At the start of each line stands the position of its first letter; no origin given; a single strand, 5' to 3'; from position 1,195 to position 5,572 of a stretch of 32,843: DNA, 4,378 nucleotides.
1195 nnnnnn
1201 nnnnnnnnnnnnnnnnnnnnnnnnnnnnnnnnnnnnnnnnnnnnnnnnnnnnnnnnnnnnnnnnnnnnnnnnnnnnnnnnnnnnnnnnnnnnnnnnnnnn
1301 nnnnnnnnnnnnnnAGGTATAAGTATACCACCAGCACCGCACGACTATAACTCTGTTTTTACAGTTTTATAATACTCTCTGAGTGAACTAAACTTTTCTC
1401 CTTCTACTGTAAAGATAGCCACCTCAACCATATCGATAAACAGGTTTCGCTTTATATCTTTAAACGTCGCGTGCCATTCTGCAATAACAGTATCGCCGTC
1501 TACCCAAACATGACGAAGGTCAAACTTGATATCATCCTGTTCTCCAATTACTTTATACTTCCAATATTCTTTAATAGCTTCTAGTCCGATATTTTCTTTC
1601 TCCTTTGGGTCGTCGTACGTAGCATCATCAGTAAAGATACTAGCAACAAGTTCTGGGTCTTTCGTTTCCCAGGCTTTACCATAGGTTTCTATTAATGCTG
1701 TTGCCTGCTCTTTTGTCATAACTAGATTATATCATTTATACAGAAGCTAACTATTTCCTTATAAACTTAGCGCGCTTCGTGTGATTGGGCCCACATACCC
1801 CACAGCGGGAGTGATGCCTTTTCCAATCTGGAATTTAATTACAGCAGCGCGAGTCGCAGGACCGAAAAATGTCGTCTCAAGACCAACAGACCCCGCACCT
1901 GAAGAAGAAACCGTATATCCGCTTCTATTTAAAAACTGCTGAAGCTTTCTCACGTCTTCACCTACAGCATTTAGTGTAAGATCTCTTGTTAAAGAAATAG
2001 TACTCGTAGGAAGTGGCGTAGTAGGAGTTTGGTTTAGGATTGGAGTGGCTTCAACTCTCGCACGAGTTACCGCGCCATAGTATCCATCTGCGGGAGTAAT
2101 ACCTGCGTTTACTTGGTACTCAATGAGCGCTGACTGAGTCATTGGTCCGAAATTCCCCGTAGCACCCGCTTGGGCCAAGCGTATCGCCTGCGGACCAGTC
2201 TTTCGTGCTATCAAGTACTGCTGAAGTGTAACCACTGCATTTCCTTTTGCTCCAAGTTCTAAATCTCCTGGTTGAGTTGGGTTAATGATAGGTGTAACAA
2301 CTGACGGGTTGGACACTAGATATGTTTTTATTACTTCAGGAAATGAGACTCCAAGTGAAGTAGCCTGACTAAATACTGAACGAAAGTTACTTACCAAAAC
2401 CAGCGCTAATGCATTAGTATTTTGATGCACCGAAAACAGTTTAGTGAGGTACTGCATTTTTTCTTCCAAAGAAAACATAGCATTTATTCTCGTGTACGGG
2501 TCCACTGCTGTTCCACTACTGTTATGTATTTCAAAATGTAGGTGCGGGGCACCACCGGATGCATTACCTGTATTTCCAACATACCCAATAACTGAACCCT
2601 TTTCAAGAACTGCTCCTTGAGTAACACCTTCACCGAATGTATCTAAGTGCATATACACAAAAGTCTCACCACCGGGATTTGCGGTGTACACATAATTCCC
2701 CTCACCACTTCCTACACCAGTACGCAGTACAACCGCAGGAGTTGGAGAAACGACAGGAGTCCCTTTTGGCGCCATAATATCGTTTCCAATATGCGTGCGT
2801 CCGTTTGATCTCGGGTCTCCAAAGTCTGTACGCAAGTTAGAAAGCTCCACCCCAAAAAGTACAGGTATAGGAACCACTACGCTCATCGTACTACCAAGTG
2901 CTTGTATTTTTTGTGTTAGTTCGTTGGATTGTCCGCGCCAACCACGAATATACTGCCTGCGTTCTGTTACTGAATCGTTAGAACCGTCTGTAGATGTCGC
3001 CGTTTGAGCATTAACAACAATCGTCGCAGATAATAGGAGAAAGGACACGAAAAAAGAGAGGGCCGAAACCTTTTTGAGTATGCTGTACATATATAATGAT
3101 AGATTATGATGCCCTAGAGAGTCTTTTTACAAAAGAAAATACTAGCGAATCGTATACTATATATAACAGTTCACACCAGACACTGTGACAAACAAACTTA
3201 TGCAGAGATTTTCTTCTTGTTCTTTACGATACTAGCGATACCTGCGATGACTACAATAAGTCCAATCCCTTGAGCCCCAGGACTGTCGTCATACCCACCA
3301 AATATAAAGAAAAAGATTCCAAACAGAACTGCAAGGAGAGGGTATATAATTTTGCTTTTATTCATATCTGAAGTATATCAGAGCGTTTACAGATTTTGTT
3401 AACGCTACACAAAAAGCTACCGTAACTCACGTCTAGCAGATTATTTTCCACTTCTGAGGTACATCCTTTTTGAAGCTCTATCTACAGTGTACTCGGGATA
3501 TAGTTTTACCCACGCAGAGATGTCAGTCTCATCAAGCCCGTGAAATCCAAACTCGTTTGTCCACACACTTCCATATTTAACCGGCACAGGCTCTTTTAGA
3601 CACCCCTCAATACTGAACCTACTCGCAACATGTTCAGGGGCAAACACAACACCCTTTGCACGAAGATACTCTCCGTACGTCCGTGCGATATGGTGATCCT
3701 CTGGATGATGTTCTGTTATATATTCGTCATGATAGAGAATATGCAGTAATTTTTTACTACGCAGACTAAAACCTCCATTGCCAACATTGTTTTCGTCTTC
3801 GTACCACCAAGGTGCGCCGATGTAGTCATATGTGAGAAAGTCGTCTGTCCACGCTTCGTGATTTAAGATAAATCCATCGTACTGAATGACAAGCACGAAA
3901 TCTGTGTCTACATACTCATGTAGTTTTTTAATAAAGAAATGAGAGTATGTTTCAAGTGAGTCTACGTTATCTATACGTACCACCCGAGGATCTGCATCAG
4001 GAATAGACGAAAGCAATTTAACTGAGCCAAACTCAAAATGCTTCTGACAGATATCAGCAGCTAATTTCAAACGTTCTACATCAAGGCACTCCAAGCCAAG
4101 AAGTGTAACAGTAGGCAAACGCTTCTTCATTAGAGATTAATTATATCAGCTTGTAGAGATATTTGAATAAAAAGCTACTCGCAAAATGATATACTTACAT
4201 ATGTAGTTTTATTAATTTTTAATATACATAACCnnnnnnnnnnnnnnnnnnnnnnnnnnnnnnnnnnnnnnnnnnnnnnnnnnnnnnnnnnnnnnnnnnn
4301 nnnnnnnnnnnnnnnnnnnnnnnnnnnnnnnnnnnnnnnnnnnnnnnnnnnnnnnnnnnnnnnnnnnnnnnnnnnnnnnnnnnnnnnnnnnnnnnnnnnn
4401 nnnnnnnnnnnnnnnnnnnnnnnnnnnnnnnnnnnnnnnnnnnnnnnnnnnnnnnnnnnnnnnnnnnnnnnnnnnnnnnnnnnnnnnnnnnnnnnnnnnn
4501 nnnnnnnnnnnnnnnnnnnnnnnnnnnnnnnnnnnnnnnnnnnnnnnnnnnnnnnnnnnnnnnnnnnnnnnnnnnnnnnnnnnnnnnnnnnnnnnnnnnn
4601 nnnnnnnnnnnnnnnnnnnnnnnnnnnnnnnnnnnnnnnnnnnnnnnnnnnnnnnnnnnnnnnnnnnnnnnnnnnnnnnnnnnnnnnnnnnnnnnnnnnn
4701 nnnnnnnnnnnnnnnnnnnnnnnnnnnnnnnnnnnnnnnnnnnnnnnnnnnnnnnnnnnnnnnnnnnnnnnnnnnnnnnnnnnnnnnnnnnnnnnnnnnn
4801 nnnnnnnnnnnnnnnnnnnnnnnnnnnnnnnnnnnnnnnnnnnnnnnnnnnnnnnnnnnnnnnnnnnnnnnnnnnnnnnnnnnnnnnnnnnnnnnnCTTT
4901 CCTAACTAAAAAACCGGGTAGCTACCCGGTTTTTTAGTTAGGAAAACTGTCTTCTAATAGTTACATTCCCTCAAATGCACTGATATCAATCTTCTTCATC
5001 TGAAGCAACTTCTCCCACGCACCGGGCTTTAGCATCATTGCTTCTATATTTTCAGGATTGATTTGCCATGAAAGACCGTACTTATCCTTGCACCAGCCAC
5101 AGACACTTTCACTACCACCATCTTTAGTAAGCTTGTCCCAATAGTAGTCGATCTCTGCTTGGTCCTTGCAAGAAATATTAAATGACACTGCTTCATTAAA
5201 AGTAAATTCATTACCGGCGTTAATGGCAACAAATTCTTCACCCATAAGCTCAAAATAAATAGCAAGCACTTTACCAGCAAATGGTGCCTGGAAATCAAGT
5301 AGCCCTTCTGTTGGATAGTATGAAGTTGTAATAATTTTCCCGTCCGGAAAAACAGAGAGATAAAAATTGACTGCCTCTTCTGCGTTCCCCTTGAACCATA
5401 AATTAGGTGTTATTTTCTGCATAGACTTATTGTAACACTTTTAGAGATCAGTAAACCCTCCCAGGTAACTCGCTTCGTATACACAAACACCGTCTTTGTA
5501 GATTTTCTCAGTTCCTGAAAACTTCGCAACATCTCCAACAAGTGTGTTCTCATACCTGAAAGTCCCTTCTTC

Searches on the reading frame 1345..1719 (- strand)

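Call 26: search_protein_families(library=pfam, proteins=[window:1345-1719:-], max_evalue=0.01)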
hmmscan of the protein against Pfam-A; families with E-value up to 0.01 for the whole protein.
window:1345-1719:- (124 aa): 6 families
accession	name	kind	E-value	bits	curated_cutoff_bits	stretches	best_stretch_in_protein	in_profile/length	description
PF12680.13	SnoaL_2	-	3.5e-16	60.1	27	1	12-110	3-99/102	SnoaL-like domain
PF07366.18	SnoaL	-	1.4e-08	35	28.4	1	9-85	3-78/126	SnoaL-like polyketide cyclase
PF13577.12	SnoaL_4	-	2.7e-06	27.8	24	1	4-87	7-92/126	SnoaL-like domain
PF14534.12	DUF4440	-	3.3e-06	27.9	25.2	1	8-88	3-81/107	Domain of unknown function (DUF4440)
PF07080.17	DUF1348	-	0.00028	21.3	22.1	1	2-79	4-78/130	Protein of unknown function (DUF1348)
PF13474.12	SnoaL_3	-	0.0032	18.2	22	1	8-81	3-78/121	SnoaL-like domain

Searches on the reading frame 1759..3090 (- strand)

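Call 26: search_protein_families(library=pfam, proteins=[window:1759-3090:-], max_evalue=0.01)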
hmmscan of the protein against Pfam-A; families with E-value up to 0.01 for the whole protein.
window:1759-3090:- (443 aa): 2 families
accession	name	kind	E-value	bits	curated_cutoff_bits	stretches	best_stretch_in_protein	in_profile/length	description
PF01551.29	Peptidase_M23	-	2.4e-20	73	28.7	1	99-198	2-96/96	Peptidase family M23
PF01471.23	PG_binding_1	-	5.9e-20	71.6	23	2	377-441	2-57/57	Putative peptidoglycan binding domain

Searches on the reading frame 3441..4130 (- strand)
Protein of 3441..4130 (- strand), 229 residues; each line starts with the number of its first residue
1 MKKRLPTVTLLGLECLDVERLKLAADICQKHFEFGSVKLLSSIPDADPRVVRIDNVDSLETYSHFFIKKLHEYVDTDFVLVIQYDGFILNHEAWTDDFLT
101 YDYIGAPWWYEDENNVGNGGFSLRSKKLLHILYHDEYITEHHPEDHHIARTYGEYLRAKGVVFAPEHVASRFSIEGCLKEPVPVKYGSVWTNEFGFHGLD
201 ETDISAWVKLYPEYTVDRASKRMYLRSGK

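Call 26: search_protein_families(library=pfam, proteins=[window:3441-4130:-], max_evalue=0.01)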
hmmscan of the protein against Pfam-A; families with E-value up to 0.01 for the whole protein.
window:3441-4130:- (229 aa): 1 family
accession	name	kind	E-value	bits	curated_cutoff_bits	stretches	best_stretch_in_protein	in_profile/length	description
PF18922.5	DUF5672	-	2.5e-20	73.2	24.4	1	54-180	10-150/164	Protein of unknown function (DUF5672)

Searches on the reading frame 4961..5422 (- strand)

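Call 26: search_protein_families(library=pfam, proteins=[window:4961-5422:-], max_evalue=0.01)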
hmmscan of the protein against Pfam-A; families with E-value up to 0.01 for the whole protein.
window:4961-5422:- (153 aa): 1 family
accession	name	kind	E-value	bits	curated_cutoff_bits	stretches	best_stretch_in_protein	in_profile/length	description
PF06983.19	3-dmu-9_3-mt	-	1.2e-44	152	24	1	2-121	1-115/116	3-demethylubiquinone-9 3-methyltransferase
